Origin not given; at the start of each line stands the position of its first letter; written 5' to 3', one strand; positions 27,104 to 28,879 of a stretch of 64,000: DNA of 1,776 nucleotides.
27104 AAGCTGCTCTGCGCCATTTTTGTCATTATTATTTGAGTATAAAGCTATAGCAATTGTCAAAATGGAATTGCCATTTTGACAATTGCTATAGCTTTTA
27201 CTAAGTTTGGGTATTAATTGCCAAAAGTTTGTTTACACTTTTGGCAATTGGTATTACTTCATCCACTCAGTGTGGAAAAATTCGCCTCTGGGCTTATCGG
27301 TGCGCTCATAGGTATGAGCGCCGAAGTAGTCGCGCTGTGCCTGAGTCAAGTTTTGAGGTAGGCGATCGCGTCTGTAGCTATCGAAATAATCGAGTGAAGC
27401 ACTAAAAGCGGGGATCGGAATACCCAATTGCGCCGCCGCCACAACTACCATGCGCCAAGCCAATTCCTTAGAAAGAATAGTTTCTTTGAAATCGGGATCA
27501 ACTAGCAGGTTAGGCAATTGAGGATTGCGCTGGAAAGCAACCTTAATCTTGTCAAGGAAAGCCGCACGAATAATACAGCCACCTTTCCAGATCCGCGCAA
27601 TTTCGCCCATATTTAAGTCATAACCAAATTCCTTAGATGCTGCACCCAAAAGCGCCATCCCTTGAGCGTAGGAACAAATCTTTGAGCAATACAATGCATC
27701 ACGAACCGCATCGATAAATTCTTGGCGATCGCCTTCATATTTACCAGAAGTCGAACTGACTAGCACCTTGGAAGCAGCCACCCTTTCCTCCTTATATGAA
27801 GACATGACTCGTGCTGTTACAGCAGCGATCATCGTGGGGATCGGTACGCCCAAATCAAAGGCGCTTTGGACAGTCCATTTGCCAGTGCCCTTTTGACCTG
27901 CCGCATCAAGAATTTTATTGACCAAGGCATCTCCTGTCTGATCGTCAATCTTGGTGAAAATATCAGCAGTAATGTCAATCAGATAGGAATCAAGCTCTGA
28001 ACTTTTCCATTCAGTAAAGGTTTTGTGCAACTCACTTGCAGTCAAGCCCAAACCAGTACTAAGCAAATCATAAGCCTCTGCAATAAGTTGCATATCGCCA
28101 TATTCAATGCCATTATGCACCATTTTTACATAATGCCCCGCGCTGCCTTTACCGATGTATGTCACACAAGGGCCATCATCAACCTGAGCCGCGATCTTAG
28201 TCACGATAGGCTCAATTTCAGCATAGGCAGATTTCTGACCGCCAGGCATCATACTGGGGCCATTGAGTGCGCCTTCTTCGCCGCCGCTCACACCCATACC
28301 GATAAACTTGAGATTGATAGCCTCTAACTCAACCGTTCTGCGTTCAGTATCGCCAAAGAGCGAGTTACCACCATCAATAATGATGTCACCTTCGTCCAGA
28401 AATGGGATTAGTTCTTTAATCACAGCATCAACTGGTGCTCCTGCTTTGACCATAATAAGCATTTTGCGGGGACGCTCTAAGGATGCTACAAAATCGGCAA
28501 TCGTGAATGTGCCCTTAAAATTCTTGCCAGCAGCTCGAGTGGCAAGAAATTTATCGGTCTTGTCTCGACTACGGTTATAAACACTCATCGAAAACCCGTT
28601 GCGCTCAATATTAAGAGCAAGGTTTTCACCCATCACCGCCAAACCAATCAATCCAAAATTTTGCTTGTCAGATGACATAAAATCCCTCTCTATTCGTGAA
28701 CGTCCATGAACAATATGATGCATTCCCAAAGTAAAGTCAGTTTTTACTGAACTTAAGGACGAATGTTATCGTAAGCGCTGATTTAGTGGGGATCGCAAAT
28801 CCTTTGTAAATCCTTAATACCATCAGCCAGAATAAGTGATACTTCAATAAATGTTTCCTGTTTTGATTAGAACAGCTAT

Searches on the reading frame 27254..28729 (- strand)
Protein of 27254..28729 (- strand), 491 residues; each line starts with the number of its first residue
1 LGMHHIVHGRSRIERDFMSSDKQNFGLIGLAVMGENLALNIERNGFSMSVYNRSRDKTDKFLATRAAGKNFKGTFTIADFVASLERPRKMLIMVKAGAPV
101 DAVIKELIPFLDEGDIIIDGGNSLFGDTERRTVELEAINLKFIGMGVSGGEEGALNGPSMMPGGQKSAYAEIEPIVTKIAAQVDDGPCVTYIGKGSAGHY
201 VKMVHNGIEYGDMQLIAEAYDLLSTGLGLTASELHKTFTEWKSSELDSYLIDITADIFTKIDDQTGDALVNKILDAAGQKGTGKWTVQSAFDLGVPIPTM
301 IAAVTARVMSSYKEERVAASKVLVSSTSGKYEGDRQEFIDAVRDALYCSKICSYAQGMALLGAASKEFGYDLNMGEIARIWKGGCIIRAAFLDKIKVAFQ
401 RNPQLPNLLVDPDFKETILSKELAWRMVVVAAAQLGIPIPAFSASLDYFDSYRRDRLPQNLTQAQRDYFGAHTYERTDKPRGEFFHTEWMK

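Call 60: search_protein_families(library=pfam, proteins=[window:27254-28729:-], max_evalue=0.0001)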
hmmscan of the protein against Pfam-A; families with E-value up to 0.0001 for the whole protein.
window:27254-28729:- (491 aa): 2 families
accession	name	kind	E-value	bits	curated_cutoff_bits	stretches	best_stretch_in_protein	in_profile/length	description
PF00393.24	6PGD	-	3e-131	437.6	27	1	198-489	1-290/290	6-phosphogluconate dehydrogenase, C-terminal domain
PF03446.21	NAD_binding_2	-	3.3e-47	160.9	21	1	25-193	2-161/161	NAD binding domain of 6-phosphogluconate dehydrogenase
